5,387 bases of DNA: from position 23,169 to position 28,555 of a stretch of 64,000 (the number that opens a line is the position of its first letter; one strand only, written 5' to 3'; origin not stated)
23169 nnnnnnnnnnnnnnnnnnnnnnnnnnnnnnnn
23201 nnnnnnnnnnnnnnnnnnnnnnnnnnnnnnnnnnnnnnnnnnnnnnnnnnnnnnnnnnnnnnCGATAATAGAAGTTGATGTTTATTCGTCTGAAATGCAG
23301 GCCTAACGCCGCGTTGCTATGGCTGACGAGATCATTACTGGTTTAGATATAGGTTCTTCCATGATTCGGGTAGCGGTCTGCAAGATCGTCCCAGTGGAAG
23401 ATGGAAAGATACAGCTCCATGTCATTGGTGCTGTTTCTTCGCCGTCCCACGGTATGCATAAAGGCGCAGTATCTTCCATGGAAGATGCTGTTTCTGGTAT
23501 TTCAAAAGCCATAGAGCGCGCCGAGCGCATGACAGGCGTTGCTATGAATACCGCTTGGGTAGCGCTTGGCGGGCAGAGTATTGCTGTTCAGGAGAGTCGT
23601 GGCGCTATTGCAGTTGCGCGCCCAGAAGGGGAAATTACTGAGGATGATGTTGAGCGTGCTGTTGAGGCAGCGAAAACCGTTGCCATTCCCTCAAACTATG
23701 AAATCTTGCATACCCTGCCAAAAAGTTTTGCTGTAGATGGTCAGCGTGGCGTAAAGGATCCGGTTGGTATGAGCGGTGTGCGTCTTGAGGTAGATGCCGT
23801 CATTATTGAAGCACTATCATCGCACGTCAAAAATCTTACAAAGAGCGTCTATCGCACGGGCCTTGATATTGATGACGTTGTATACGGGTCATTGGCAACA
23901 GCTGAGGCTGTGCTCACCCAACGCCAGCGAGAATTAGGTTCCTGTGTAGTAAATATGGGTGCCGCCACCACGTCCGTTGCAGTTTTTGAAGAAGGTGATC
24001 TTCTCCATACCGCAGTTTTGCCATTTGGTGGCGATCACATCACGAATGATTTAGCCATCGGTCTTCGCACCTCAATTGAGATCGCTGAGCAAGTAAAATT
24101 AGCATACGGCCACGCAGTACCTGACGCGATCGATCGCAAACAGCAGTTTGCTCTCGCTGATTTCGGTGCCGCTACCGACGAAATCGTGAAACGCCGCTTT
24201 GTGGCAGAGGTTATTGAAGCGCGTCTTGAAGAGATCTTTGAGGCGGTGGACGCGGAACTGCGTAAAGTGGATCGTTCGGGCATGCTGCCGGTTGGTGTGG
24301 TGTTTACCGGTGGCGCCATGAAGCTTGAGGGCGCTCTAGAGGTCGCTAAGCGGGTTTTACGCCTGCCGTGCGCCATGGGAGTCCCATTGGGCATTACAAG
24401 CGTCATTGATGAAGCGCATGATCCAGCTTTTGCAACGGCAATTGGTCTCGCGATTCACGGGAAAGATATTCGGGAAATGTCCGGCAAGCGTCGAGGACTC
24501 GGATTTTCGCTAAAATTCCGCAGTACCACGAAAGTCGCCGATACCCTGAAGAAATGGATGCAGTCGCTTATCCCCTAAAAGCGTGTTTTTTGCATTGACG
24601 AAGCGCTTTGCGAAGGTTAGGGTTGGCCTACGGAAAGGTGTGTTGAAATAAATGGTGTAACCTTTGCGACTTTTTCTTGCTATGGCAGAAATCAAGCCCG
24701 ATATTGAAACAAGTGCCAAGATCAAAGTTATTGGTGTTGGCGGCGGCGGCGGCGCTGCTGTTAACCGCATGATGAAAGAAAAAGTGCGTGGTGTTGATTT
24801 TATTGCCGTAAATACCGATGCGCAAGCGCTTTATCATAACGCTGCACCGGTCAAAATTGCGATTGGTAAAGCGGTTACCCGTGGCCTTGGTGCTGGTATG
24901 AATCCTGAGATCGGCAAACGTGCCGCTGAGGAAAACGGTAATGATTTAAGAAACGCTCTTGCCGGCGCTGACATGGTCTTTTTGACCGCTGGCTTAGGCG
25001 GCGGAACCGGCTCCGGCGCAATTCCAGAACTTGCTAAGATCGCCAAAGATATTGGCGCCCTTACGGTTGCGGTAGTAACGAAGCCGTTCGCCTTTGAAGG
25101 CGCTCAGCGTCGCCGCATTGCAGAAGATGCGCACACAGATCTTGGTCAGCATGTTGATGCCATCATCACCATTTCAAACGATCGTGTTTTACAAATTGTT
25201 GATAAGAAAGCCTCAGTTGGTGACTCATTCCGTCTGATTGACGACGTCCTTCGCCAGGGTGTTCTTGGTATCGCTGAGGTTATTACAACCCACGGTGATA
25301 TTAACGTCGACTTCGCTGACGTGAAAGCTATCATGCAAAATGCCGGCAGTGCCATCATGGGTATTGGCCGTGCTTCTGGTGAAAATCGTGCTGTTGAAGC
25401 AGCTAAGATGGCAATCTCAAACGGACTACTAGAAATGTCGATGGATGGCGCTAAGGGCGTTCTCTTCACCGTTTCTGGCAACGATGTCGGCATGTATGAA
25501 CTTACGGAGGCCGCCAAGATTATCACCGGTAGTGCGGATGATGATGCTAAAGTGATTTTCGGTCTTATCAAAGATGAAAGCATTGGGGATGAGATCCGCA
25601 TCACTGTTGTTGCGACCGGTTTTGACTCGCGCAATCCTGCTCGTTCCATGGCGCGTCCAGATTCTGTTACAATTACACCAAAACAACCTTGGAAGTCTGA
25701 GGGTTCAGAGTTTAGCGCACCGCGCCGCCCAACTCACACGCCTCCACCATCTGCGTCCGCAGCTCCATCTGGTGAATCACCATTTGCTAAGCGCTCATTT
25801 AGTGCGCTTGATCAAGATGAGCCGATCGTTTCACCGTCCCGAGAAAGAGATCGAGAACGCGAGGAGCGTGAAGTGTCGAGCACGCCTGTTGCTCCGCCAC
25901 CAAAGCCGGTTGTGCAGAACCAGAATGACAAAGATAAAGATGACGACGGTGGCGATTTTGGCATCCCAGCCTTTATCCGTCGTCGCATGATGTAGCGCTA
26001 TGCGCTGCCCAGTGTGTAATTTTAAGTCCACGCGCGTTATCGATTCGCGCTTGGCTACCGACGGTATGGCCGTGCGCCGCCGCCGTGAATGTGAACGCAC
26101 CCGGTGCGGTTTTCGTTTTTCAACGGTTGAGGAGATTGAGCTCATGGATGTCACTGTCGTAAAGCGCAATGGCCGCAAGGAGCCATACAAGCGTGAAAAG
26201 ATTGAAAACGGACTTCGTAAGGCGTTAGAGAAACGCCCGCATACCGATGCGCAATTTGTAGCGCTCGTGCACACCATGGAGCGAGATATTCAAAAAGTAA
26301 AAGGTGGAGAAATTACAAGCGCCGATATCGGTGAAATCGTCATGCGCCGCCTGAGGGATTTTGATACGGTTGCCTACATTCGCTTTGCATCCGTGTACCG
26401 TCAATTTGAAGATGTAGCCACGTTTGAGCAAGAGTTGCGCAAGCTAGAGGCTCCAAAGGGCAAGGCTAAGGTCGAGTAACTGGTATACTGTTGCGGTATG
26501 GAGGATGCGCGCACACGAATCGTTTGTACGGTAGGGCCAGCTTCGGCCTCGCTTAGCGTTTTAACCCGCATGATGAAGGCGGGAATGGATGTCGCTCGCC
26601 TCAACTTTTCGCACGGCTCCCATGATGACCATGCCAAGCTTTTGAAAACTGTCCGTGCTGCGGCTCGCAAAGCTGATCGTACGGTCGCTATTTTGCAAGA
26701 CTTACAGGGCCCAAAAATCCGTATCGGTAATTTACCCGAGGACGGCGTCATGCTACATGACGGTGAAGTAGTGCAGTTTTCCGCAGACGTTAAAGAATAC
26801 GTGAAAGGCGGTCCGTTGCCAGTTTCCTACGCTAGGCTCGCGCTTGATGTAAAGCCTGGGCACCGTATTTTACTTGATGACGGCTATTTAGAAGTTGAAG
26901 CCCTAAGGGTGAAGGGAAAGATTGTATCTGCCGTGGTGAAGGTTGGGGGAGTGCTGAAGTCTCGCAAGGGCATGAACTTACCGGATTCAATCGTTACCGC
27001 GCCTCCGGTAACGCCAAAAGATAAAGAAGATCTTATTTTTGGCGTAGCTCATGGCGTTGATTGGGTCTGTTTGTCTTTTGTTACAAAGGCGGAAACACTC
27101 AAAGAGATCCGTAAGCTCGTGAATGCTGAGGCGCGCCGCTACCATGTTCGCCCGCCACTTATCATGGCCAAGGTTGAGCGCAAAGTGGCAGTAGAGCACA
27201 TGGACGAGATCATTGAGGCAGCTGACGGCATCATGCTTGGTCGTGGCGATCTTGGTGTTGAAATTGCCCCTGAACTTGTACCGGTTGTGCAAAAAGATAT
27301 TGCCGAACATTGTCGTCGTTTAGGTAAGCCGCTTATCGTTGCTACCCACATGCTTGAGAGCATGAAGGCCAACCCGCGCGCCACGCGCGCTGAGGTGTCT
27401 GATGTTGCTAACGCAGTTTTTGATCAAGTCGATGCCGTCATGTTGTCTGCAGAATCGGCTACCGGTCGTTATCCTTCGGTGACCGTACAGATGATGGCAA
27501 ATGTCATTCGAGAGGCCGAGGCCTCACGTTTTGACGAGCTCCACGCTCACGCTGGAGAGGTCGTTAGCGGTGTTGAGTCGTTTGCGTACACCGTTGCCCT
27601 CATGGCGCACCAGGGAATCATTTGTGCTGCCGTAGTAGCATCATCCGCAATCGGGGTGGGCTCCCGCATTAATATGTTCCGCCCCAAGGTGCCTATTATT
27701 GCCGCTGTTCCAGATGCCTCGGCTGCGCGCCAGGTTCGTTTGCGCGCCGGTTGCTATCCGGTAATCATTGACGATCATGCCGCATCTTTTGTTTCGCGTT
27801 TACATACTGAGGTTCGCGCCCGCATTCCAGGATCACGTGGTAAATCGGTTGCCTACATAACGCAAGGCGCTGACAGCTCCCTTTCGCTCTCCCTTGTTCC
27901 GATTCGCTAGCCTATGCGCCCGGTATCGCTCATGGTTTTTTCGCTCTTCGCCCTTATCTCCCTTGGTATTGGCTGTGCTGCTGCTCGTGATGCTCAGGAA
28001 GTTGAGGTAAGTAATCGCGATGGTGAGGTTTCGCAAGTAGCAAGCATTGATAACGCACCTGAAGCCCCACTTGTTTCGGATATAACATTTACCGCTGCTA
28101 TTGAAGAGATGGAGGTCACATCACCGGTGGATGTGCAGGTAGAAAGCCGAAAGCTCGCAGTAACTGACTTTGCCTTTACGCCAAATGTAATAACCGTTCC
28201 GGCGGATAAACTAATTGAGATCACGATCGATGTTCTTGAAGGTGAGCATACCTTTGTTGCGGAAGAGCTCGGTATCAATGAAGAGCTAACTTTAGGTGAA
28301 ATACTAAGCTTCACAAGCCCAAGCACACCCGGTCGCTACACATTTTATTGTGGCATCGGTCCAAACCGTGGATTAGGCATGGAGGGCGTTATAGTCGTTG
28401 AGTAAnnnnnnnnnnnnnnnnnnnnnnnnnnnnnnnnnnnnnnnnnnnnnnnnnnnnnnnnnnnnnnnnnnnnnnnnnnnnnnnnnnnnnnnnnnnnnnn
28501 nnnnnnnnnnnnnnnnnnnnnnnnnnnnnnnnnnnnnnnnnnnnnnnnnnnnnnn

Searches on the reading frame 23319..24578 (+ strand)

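Call 13: search_protein_families(library=pfam, proteins=[window:23319-24578:+], max_evalue=0.001)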
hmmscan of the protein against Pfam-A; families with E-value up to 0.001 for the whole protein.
window:23319-24578:+ (419 aa): 6 families
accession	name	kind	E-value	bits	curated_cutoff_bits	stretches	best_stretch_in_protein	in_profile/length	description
PF14450.12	FtsA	-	1.6e-36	125.9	31.8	2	209-376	1-127/127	Cell division protein FtsA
PF02491.25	SHS2_FTSA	-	1.1e-28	99.8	25.4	1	85-163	1-78/79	SHS2 domain inserted in FTSA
PF06723.19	MreB_Mbl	-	8.5e-09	35.1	27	1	205-353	144-303/327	MreB/Mbl protein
PF11104.14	PilM_2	-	3.8e-07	29.8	27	1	8-262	1-236/340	Type IV pilus assembly protein PilM;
PF25216.1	Volactin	-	0.00027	21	35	1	211-377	171-317/321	Volactin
PF06277.17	EutA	-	0.00065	19.1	27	0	178-246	117-183/475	Ethanolamine utilisation protein EutA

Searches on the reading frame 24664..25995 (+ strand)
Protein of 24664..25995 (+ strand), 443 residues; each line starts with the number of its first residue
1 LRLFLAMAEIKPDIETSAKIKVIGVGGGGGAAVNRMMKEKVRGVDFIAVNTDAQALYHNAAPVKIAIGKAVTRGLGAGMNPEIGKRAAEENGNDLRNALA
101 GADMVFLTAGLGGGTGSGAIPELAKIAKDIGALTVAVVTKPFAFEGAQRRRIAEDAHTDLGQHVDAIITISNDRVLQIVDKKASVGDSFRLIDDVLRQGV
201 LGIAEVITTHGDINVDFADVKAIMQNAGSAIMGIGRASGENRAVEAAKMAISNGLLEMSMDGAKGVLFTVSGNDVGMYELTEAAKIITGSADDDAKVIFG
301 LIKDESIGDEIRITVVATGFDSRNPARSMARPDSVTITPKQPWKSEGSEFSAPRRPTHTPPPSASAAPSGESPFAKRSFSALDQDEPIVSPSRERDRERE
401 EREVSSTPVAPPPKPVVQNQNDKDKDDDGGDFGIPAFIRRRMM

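Call 13: search_protein_families(library=pfam, proteins=[window:24664-25995:+], max_evalue=0.001)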
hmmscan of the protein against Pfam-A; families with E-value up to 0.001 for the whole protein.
window:24664-25995:+ (443 aa): 2 families
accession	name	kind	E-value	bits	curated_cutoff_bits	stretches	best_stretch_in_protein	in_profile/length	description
PF00091.31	Tubulin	-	3.4e-44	151.8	33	1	19-179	1-189/190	Tubulin/FtsZ family, GTPase domain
PF12327.13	FtsZ_C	-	4.4e-27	94.7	27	1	228-321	1-95/95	FtsZ family, C-terminal domain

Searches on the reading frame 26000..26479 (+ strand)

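Call 13: search_protein_families(library=pfam, proteins=[window:26000-26479:+], max_evalue=0.001)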
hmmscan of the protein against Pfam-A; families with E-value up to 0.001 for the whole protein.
window:26000-26479:+ (159 aa): 2 families
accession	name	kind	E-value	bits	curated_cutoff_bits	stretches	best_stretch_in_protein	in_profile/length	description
PF03477.21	ATP-cone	-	1.1e-21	77.6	25.8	1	52-138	2-87/88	ATP cone domain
PF22811.2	Zn_ribbon_NrdR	-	3.5e-16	59.3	27.2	1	1-44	1-42/42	Transcriptional repressor NrdR-like, N-terminal domain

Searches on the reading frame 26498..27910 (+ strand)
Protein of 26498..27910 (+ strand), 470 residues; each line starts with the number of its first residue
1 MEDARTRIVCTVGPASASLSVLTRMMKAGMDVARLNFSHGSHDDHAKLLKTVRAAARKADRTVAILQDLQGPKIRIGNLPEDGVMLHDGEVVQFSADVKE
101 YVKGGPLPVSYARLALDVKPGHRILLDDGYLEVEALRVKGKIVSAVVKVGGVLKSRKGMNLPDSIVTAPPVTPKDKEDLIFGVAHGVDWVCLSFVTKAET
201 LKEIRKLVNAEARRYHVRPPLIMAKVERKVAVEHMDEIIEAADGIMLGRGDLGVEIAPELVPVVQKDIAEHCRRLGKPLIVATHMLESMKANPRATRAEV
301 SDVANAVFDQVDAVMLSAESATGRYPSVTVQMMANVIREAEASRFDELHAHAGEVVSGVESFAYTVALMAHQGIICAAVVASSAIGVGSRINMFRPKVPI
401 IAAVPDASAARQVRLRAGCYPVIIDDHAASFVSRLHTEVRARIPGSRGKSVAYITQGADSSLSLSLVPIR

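Call 13: search_protein_families(library=pfam, proteins=[window:26498-27910:+], max_evalue=0.001)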
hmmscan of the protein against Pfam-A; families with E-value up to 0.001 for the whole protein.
window:26498-27910:+ (470 aa): 3 families
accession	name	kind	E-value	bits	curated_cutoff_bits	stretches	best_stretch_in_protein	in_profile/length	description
PF00224.27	PK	-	7.6e-108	360.9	30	1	5-330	3-328/328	Pyruvate kinase, barrel domain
PF02887.21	PK_C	-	4.5e-06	27.2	28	1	365-431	6-71/114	Pyruvate kinase, alpha/beta domain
PF03328.21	HpcH_HpaI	-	3.5e-05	23.6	25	1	176-254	75-156/221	HpcH/HpaI aldolase/citrate lyase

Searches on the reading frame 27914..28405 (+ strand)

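Call 13: search_protein_families(library=pfam, proteins=[window:27914-28405:+], max_evalue=0.001)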
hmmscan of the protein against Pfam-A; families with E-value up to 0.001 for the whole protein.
window:27914-28405:+ (163 aa): 1 family
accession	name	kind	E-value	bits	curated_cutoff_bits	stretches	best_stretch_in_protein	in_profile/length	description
PF13473.12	Cupredoxin_1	-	1.1e-11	45.1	27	1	79-153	23-100/104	Cupredoxin-like domain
